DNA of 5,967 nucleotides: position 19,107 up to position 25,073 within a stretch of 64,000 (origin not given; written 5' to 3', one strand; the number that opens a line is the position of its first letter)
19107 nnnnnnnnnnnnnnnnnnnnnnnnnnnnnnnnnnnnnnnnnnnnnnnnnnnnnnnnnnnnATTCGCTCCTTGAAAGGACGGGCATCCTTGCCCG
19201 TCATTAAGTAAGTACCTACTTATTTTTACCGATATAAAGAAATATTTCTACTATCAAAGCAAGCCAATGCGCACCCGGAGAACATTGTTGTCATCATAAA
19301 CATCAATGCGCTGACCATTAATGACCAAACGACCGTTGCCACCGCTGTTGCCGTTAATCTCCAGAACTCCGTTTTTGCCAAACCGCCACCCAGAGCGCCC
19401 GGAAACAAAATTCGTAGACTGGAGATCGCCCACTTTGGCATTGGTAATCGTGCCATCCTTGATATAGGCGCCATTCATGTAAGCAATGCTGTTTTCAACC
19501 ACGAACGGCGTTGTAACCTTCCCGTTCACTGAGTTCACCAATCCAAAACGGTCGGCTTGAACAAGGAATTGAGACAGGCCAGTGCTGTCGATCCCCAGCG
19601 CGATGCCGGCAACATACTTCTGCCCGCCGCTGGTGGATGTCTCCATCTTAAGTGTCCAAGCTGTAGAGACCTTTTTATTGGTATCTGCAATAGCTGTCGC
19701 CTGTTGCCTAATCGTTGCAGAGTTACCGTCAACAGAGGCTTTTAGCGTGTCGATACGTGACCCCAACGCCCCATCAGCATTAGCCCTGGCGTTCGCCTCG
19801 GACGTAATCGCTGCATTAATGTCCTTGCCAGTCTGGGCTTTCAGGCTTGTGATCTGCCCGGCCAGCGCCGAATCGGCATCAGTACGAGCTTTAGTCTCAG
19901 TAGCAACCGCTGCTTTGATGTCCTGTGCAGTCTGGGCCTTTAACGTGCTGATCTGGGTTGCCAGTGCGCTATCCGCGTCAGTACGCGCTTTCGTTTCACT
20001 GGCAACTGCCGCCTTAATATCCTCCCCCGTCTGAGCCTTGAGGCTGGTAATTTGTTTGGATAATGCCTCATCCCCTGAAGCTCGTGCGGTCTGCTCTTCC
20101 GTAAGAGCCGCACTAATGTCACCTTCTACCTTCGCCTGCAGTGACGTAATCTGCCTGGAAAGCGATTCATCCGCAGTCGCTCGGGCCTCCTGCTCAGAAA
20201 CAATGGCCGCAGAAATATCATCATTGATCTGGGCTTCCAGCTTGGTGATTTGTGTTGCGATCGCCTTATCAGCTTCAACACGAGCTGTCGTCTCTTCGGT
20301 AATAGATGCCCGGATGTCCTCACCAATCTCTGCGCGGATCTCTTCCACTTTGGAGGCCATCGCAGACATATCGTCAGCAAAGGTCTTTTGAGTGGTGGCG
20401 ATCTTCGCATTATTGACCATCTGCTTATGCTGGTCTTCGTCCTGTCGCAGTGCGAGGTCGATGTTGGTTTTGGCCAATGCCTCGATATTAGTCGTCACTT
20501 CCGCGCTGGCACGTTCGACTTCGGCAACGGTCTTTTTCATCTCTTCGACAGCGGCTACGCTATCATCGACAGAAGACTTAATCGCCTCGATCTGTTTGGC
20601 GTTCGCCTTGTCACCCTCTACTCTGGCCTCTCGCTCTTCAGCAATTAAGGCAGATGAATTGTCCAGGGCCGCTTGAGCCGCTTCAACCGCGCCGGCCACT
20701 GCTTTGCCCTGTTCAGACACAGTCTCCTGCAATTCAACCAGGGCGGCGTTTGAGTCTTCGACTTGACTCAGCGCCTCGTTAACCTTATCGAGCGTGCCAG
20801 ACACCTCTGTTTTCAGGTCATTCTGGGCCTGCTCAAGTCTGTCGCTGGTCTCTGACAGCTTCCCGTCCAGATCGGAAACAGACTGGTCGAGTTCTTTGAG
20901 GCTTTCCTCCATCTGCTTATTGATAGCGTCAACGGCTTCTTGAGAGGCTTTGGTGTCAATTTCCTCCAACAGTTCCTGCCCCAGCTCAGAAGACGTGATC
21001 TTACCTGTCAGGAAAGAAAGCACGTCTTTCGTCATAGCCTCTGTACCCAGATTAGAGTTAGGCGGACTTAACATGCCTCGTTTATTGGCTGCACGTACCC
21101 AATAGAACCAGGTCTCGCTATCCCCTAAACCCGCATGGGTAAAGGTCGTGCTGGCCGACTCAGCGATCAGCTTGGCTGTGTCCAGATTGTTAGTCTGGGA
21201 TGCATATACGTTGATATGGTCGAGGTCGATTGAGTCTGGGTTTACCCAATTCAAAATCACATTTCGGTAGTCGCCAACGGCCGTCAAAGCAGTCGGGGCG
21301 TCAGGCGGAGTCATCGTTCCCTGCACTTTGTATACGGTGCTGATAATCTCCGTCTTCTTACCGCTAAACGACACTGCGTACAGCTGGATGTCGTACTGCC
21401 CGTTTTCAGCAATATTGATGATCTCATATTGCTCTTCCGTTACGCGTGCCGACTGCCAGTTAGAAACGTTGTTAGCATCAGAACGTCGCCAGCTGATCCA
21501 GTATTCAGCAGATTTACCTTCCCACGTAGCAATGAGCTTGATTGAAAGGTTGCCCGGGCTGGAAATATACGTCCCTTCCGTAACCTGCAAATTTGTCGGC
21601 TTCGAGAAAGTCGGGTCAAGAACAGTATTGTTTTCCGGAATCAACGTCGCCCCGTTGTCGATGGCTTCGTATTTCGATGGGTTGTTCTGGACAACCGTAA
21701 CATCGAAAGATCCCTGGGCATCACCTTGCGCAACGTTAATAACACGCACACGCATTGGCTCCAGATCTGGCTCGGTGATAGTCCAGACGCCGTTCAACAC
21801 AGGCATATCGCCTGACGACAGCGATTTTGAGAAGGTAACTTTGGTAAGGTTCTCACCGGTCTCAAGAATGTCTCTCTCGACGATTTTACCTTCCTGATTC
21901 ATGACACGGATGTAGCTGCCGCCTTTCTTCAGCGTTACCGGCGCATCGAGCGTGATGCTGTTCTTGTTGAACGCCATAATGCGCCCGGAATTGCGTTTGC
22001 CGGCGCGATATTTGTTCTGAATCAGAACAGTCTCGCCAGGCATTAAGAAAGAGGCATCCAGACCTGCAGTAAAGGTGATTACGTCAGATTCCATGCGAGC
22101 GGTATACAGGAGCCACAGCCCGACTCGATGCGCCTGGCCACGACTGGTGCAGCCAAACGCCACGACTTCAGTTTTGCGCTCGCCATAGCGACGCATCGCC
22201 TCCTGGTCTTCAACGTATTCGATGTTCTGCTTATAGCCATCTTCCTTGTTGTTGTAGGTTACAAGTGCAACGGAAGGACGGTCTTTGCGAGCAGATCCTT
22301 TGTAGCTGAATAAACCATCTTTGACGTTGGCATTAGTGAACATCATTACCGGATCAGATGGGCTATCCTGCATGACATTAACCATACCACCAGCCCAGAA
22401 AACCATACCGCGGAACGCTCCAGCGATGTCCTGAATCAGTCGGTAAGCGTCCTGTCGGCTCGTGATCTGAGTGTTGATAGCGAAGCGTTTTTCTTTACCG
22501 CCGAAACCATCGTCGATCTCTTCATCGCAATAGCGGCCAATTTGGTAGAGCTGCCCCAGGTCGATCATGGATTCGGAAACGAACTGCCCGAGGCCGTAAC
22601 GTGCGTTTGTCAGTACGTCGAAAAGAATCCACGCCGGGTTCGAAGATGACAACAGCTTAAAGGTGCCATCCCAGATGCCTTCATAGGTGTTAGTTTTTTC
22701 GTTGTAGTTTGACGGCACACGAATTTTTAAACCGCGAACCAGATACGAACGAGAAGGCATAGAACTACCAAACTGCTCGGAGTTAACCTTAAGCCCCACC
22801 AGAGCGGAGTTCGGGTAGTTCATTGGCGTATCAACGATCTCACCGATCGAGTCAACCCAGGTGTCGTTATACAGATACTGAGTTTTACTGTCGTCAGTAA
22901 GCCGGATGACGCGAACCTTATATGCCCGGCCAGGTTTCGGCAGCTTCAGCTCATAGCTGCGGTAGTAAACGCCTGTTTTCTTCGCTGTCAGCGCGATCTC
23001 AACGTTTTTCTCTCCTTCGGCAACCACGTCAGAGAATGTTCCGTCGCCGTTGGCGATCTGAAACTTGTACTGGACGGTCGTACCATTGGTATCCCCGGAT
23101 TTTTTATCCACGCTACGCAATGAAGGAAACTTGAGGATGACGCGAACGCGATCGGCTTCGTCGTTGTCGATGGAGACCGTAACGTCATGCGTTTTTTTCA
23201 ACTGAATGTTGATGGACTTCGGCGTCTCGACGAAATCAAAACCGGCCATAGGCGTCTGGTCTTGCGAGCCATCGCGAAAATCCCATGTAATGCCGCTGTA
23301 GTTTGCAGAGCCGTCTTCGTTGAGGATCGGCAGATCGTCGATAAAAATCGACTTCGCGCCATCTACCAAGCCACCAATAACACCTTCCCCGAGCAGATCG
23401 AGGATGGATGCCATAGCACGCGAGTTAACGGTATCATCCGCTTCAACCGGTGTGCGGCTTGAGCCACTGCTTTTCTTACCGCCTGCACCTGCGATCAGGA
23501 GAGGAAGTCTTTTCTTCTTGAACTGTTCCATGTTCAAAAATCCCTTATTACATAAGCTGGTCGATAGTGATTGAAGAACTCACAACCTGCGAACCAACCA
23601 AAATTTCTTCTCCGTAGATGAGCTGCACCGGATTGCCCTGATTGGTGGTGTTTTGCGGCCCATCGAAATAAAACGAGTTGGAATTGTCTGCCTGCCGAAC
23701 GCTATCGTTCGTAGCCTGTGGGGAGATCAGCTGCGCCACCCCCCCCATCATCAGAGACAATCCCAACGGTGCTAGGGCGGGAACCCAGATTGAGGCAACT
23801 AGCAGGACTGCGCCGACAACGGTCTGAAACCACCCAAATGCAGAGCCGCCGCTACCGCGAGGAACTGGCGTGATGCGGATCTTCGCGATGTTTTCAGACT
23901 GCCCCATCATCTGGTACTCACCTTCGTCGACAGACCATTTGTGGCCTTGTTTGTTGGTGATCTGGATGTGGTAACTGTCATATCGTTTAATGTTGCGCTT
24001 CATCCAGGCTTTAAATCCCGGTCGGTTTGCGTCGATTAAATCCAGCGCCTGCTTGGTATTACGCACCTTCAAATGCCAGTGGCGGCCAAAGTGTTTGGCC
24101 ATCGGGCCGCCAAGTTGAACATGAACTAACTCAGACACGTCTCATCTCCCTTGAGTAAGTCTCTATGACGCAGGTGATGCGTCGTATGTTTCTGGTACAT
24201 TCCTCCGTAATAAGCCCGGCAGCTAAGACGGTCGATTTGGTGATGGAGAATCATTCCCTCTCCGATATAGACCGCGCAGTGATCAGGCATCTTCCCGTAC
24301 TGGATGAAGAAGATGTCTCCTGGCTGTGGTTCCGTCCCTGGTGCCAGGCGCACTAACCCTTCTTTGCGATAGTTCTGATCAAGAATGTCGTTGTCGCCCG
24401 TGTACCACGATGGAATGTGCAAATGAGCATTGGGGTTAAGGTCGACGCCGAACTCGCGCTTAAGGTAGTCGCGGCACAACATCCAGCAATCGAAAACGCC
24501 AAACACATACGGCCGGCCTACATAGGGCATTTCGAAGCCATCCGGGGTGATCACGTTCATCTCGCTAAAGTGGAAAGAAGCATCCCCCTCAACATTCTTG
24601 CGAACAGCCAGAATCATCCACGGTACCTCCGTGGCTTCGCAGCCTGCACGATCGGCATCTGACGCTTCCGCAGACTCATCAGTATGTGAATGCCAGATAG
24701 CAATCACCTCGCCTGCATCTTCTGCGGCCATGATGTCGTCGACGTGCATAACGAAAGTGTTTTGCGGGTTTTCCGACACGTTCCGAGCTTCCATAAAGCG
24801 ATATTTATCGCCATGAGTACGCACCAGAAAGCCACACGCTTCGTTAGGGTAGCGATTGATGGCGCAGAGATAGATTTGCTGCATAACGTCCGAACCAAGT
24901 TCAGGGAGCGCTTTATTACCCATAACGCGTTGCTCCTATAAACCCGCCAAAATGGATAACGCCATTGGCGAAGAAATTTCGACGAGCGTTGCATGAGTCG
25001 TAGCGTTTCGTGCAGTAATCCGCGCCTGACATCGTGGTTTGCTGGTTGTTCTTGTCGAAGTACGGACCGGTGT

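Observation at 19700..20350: Tandem 27-aa repeats in the C-terminal part of the J-like tail tip protein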

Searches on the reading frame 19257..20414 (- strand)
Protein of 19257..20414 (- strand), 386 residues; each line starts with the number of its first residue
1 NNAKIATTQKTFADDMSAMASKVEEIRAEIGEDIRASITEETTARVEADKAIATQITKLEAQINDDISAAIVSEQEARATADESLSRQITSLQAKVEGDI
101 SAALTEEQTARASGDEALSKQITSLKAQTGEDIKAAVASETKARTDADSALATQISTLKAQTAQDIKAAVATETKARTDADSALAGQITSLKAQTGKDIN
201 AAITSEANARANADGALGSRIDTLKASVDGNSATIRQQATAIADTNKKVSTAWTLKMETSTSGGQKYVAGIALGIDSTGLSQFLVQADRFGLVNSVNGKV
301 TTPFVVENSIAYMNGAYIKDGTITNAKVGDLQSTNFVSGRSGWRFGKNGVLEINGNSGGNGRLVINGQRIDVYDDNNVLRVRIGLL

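Call 56: predict_structure(protein=window:19257-20414:-)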
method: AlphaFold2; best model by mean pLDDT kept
length: 386 residues; sequences in the alignment: 1
mean_pLDDT: 64.5   pTM: 0.37
mean pLDDT of the five models: 64.5, 63.8, 63.0, 62.2, 59.3
residues with pLDDT >= 90: 0; 70-90: 238; 50-70: 28; < 50: 120
segments of 3 or more residues with pLDDT < 50: 251-282, 286-361, 365-368, 376-378, 384-386
pLDDT, mean of each block of 10 residues (from residue 1): 67 78 78 79 77 80 80 78 79 83 82 79 73 81 83 86 83 80 81 80 78 78 80 76 65 37 32 40 45 32 29 33 35 30 39 43 50 53 46
secondary structure, 60 per line:
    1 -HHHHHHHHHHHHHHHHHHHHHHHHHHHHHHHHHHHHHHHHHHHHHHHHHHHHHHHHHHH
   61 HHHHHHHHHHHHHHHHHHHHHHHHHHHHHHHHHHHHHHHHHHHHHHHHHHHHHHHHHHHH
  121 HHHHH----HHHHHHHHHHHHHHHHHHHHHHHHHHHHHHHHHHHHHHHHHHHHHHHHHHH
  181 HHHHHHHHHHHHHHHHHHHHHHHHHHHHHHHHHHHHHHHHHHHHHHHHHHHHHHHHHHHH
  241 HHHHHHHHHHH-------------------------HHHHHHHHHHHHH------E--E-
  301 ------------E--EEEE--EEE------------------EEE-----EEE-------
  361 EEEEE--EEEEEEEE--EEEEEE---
elements in order: H2-125 H130-251 H277-289 E316-319 E322-324 E343-345 E351-353 E361-365 E368-375 E378-383

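Call 61: predict_structure(alignment_id=A3)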
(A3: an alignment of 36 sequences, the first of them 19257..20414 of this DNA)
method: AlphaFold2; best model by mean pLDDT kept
length: 386 residues; sequences in the alignment: 36
mean_pLDDT: 80.3   pTM: 0.33
mean pLDDT of the five models: 80.3, 78.7, 74.2, 69.4, 66.6
residues with pLDDT >= 90: 36; 70-90: 293; 50-70: 50; < 50: 7
segments of 3 or more residues with pLDDT < 50: 1-3
pLDDT, mean of each block of 10 residues (from residue 1): 58 72 73 79 85 85 85 88 88 86 86 86 86 91 94 94 91 88 77 67 64 51 74 82 74 86 84 83 84 79 84 78 70 82 83 70 81 84 78
secondary structure, 60 per line:
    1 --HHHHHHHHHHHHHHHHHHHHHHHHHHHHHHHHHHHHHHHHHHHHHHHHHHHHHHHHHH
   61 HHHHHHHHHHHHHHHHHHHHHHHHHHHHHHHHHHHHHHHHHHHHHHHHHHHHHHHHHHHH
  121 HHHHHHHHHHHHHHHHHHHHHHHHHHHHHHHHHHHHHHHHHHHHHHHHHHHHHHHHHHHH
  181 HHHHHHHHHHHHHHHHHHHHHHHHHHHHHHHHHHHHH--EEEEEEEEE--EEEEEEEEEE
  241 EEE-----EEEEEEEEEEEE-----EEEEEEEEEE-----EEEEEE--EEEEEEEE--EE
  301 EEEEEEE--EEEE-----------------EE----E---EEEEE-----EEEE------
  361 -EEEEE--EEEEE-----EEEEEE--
elements in order: H3-217 E220-228 E231-243 E249-260 E266-275 E281-286 E289-296 E299-307 E310-313 E341-345 E351-354 E362-366 E369-373 E379-384

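Call 64: fold_search(model_id=the predicted structure, library=pdb)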
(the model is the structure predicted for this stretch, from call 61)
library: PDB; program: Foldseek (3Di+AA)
matches with E <= 10: 411; with E <= 0.001: 4
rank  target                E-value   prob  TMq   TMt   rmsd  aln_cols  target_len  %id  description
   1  7z4b_EA               1.8e-08  1.00  0.19  0.22  15.3       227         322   24  Bacteriophage SU10 virion (C1) (released 2022-12-28)
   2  8xcj_F                2.0e-06  1.00  0.25  0.23   6.3       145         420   27  Open State of central tail fiber of bacteriophage lambda upon binding to LamB (gpJ713-LamB complex) (released 2024-05-01)
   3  8xci_F                1.3e-05  1.00  0.22  0.22   7.8       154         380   27  Open state of central tail fiber of bacteriophage lambda upon binding to LamB (released 2024-05-01)
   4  8xci_Z                2.0e-05  1.00  0.23  0.23   6.0       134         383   28  Open state of central tail fiber of bacteriophage lambda upon binding to LamB (released 2024-05-01)
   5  5yvq_A                9.7e-02  0.30  0.12  0.13  18.2       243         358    9  Complex of Mu phage tail fiber and its chaperone (released 2019-05-22)
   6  8yqt_B                1.4e-01  0.28  0.10  0.04  22.7       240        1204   10  African swine fever virus RNA Polymerase-M1249L complex2 (released 2024-11-06)
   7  8yqu_B                1.7e-01  0.25  0.10  0.04  21.7       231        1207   10  African swine fever virus RNA Polymerase-M1249L complex1 (released 2024-11-06)
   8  6p7l_F                3.3e-01  0.28  0.07  0.15  18.6       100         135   15  1.8 Angstrom structure of Aln2 from Streptomyces sp. CM020 (released 2020-06-17)
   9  6zlx                  3.9e-01  0.18  0.10  0.15  25.6       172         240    5  The structure of the ClpX-associated factor PDIP38 (released 2021-07-14)
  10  1q4k_C                4.1e-01  0.23  0.11  0.18  21.9       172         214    9  The polo-box domain of Plk1 in complex with a phospho-peptide (released 2003-11-11)
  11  6p7l_A                4.1e-01  0.20  0.07  0.15  13.1        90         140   17  1.8 Angstrom structure of Aln2 from Streptomyces sp. CM020 (released 2020-06-17)
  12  4e9c_A                4.6e-01  0.25  0.11  0.17  21.4       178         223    8  The structure of the polo-box domain (PBD) of polo-like kinase 1 (Plk1) in complex with LDPPLHSpTA phosphopeptide (released 2012-10-10)
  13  9har_AA               5.1e-01  0.33  0.09  0.21  11.0        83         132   10  pT=3 virus-like particle of ssRNA phage ESE017 coat protein (released 2024-11-13)
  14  6yfo_AA               5.4e-01  0.23  0.09  0.22  12.9        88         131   14  Virus-like particle of bacteriophage GQ-907 (released 2020-09-02)
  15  8hme_D                5.4e-01  0.11  0.09  0.04  19.3       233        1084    5  head module state 1 of Tetrahymena IFT-A (released 2023-06-14)
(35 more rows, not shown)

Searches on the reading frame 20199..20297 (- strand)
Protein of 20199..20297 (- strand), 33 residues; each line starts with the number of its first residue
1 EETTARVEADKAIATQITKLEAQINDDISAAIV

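Call 31: search_protein_representatives(alignment_id=A1)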
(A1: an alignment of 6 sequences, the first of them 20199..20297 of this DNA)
Query: 6 sequences, 33 profile positions. Proteins with E-value up to 0.001 (for the whole library): 1700; up to 1e-10: 739; up to 1e-30: 123. The best 150 are listed.
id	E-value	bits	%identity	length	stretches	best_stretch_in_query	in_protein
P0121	1.0e-125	425.4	-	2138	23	1-32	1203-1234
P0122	3.3e-99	340.5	-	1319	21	1-30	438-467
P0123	7.9e-99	339.3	-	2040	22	1-31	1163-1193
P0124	3.1e-98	337.4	-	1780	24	1-22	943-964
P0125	2.3e-96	331.4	-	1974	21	1-33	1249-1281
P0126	2.6e-95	328.1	-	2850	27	1-32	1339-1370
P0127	3.2e-82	286.2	-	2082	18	1-23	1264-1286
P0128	1.0e-79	278.2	-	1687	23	1-31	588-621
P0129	1.4e-76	268.1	-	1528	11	1-33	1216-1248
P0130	1.7e-73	258.3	-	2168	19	1-27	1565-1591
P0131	2.5e-69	244.9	-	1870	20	1-31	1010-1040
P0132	1.5e-61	220.1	-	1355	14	2-33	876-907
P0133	3.6e-61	218.9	-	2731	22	2-31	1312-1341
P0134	1.3e-59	213.9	-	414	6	2-33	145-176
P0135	2.7e-59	212.8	-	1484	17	1-32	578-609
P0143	2.3e-52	190.7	-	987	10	1-33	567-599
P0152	1.2e-45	169.1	-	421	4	1-33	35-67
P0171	6.0e-41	154.2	-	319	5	1-33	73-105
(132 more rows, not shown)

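Call 32: search_protein_families(library=pfam, proteins=[P0121, P0122, P0129, P0134, P0143, P0152, P0171], max_evalue=0.001)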
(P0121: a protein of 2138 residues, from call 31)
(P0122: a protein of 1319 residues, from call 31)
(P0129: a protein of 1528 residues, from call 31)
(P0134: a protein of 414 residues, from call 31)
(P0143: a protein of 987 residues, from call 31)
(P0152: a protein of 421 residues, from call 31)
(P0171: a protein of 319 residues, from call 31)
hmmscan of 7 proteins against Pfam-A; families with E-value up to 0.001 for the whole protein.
P0121 (2138 aa): 4 families
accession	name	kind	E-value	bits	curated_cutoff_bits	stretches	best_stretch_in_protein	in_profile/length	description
PF09327.17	Phage_Tail_Tip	-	5e-39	133.7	22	1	1856-2000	2-138/139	Bacteriophage tail tip fiber protein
PF13550.12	Phage-tail_3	-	8.6e-30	104.2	23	1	373-533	2-160/164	Putative phage tail protein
PF24801.1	FNIII-A_GpJ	-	4e-23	82.4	27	1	104-247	3-124/126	Tip attachment protein J,FNIII-A domain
PF07889.17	DUF1664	-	0.00088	19.8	34.6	0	983-1044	43-107/124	Protein of unknown function (DUF1664)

P0122 (1319 aa): 1 family
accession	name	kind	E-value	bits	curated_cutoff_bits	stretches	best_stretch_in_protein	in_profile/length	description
PF08706.16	D5_N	-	1.9e-05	25.4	22.4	0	703-763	15-75/145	D5 N terminal like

P0129 (1528 aa): 4 families
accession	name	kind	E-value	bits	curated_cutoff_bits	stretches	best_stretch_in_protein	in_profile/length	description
PF09327.17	Phage_Tail_Tip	-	2.2e-42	144.6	22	1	1376-1510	1-138/139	Bacteriophage tail tip fiber protein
PF24801.1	FNIII-A_GpJ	-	1e-27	97.2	27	1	99-232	1-125/126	Tip attachment protein J,FNIII-A domain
PF13550.12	Phage-tail_3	-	2.4e-25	89.8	23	1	357-516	3-160/164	Putative phage tail protein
PF00041.27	fn3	-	0.00046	20.8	25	0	740-819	2-80/84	Fibronectin type III domain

P0134 (414 aa): 1 family
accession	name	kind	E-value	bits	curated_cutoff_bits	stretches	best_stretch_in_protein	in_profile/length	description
PF09327.17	Phage_Tail_Tip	-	1.9e-45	154.5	22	1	240-374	2-138/139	Bacteriophage tail tip fiber protein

P0143 (987 aa): 0 families

P0152 (421 aa): 1 family
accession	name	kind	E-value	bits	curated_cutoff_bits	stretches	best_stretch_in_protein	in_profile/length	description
PF09327.17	Phage_Tail_Tip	-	6.7e-46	156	22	1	130-265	1-138/139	Bacteriophage tail tip fiber protein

P0171 (319 aa): 1 family
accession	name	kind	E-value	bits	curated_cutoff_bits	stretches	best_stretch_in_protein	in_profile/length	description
PF09327.17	Phage_Tail_Tip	-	3.2e-44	150.5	22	1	167-299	1-136/139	Bacteriophage tail tip fiber protein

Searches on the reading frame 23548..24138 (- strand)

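Call 60: search_protein_families(library=phrogs, proteins=[window:23548-24138:-], max_evalue=0.00001)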
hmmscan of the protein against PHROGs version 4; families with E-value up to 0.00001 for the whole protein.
window:23548-24138:- (196 aa): 5 families
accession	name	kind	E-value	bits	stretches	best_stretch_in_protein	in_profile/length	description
phrog_32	-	tail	4.8e-63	213.4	1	2-195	2-200/203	tail assembly protein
phrog_4554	-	tail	8.2e-18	66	1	113-191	85-168/205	tail protein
phrog_4946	-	tail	8.1e-14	52.5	1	2-124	12-130/145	tail protein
phrog_35166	-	unknown function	1.3e-06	28.8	1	7-190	134-314/322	-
phrog_28576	-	unknown function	2.1e-06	28.3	0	14-178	201-374/399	-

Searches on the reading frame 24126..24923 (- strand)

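Call 60: search_protein_families(library=phrogs, proteins=[window:24126-24923:-], max_evalue=0.00001)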
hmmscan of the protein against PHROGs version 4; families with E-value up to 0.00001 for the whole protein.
window:24126-24923:- (265 aa): 8 families
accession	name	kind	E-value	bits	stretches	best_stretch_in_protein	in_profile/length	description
phrog_30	-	tail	3e-117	394.3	1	1-264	281-530/544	minor tail protein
phrog_2635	-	tail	2.3e-26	93.2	1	14-156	6-132/135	tail protein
phrog_2552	-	unknown function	1.6e-25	90.5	1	135-258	4-125/142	-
phrog_28576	-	unknown function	1.3e-17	65.2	1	48-255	2-191/399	-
phrog_5556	-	tail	2.1e-10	41.6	1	8-103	19-114/148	tail protein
phrog_329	-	tail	4.1e-09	36.2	1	133-252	544-655/949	minor tail protein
phrog_35166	-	unknown function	1.1e-08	35.6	1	18-110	9-100/322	-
phrog_7305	-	unknown function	3.7e-07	31.2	1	23-82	14-72/76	-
